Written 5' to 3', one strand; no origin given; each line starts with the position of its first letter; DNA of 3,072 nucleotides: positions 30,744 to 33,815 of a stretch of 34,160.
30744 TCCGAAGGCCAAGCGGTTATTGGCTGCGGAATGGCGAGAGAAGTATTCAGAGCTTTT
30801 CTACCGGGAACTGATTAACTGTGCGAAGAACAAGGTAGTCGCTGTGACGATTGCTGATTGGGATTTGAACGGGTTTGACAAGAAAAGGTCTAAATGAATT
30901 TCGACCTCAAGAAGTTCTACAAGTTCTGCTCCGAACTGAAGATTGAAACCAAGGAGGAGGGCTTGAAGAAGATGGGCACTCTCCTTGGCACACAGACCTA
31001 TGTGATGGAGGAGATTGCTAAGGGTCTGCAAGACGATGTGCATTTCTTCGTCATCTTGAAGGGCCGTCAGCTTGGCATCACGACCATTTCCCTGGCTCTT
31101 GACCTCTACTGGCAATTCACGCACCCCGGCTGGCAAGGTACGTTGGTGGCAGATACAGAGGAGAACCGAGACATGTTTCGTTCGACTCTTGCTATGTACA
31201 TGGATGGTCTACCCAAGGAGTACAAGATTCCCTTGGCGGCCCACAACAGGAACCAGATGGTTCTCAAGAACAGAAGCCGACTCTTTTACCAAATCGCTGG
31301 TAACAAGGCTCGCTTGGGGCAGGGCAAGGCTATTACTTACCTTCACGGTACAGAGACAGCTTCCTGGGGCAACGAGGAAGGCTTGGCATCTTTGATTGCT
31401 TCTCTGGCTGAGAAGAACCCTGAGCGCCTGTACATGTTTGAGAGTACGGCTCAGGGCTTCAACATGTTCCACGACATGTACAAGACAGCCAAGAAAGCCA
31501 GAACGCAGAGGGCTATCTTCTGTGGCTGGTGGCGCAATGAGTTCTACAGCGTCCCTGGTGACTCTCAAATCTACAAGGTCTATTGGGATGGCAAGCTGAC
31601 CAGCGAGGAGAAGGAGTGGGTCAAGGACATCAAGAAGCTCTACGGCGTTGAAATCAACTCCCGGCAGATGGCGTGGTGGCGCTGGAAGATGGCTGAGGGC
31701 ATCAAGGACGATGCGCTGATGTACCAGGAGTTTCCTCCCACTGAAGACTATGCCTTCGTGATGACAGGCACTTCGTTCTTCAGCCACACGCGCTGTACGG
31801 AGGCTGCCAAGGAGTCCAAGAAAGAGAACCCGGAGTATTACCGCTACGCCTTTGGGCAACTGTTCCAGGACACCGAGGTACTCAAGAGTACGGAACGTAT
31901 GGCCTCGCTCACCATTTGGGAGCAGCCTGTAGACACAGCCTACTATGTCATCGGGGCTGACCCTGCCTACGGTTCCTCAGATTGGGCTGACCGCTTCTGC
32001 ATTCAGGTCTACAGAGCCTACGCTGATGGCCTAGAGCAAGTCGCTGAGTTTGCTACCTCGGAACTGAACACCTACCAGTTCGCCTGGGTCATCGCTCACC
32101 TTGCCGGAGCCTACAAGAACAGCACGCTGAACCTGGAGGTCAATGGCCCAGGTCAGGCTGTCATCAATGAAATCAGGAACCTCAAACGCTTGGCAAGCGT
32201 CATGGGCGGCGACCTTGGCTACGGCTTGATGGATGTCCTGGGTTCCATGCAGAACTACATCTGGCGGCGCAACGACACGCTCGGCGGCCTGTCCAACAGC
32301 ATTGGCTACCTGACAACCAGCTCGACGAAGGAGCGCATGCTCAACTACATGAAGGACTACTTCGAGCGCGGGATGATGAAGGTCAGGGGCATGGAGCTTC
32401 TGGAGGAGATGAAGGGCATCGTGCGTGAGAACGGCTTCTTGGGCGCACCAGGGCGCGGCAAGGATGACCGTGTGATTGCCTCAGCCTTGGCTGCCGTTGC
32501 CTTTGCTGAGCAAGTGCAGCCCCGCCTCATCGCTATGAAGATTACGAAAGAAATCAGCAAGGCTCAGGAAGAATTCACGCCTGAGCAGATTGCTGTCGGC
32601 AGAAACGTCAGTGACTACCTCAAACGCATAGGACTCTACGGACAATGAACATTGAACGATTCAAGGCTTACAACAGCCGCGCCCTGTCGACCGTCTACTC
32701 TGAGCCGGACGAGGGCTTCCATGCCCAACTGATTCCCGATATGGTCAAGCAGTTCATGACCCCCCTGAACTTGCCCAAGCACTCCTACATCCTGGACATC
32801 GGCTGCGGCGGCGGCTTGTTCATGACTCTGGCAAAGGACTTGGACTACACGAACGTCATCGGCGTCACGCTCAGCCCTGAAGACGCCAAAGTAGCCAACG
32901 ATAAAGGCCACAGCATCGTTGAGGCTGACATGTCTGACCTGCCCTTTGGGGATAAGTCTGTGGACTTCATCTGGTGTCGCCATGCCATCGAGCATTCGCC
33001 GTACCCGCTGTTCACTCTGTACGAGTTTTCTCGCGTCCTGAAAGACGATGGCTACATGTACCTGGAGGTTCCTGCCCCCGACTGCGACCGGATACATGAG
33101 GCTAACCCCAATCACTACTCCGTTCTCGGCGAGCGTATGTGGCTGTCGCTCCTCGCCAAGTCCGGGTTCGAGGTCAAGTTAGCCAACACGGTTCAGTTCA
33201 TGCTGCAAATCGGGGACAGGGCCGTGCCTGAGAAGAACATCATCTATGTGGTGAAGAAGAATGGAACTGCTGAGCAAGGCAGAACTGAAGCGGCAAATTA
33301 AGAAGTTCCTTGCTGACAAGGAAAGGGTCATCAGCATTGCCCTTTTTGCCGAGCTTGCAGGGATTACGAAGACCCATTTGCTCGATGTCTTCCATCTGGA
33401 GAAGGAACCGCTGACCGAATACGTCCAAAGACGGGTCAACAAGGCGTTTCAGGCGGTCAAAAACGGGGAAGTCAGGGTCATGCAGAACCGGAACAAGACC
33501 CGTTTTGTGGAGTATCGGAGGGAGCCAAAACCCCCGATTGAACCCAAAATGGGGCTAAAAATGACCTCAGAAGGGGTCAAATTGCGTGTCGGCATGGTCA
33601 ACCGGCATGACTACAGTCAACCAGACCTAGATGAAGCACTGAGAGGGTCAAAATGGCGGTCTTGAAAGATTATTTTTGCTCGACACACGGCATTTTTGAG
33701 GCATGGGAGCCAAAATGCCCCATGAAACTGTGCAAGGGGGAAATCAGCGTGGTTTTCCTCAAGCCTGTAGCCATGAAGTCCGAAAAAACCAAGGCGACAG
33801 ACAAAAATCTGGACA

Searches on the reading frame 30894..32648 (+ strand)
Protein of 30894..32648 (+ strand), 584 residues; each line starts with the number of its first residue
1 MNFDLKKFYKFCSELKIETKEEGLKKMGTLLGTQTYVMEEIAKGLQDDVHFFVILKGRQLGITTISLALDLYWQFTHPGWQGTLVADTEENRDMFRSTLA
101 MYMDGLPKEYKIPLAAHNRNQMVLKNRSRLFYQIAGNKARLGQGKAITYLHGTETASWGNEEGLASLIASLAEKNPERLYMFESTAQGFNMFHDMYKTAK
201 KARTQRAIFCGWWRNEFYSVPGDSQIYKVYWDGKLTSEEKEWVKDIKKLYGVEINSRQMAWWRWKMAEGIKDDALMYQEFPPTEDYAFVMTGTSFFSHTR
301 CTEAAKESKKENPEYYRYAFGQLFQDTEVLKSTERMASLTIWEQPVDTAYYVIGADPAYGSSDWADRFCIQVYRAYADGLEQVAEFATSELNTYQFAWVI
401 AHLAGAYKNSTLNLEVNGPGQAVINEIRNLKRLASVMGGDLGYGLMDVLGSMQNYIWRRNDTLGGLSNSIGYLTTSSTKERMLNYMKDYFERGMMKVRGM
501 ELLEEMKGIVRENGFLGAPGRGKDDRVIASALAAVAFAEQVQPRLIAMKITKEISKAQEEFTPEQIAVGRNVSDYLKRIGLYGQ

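Call 14: search_protein_families(library=phrogs, proteins=[window:30894-32648:+], max_evalue=0.01)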
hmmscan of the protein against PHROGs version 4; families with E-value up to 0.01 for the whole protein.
window:30894-32648:+ (584 aa): 3 families
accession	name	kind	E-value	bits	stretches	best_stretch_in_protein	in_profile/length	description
phrog_2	-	head and packaging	2.8e-14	53.8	1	29-544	265-596/807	terminase large subunit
phrog_38407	-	unknown function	5.7e-13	49.6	1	206-528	39-339/370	-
phrog_24361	-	head and packaging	4.5e-05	24.3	1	469-539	69-140/162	terminase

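Call 66: search_protein_families(library=pfam, proteins=[window:30894-32648:+], max_evalue=0.001)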
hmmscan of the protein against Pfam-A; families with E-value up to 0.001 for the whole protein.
window:30894-32648:+ (584 aa): 1 family
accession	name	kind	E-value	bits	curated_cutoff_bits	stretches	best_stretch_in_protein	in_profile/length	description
PF17289.8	Terminase_6C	-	3.5e-05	24.2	22.6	1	353-533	1-151/155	Terminase RNaseH-like domain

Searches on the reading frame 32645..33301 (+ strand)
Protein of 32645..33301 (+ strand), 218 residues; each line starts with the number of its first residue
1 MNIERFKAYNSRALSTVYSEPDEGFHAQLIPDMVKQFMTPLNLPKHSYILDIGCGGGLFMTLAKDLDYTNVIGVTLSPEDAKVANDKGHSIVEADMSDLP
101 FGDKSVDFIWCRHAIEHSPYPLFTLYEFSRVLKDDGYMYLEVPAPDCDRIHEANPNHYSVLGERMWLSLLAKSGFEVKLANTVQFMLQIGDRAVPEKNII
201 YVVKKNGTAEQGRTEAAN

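Call 14: search_protein_families(library=phrogs, proteins=[window:32645-33301:+], max_evalue=0.01)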
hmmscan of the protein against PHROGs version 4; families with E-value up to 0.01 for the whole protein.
window:32645-33301:+ (218 aa): 5 families
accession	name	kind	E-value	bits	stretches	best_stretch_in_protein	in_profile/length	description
phrog_22502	-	other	2.1e-10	41.8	1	44-146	70-179/276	methyltransferase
phrog_23522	-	unknown function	2.4e-07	31.6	1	42-160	48-168/273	-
phrog_27380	-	other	0.00011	22.8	1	44-145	89-195/285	methyltransferase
phrog_4752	-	other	0.00016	22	1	32-138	39-156/241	tRNA methyltransferase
phrog_5399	-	other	0.0032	18.3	0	100-144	37-83/149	SAM-dependent methyltransferase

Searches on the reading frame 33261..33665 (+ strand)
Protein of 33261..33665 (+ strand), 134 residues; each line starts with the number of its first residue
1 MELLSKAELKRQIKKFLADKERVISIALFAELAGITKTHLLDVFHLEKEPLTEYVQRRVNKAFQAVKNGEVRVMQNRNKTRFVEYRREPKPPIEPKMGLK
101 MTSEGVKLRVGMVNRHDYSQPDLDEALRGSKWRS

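Call 14: search_protein_families(library=phrogs, proteins=[window:33261-33665:+], max_evalue=0.01)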
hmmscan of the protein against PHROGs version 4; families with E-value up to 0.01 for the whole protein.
window:33261-33665:+ (134 aa): 1 family
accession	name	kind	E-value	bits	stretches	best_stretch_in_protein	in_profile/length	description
phrog_25449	-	unknown function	0.0044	17.8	1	32-92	59-118/164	-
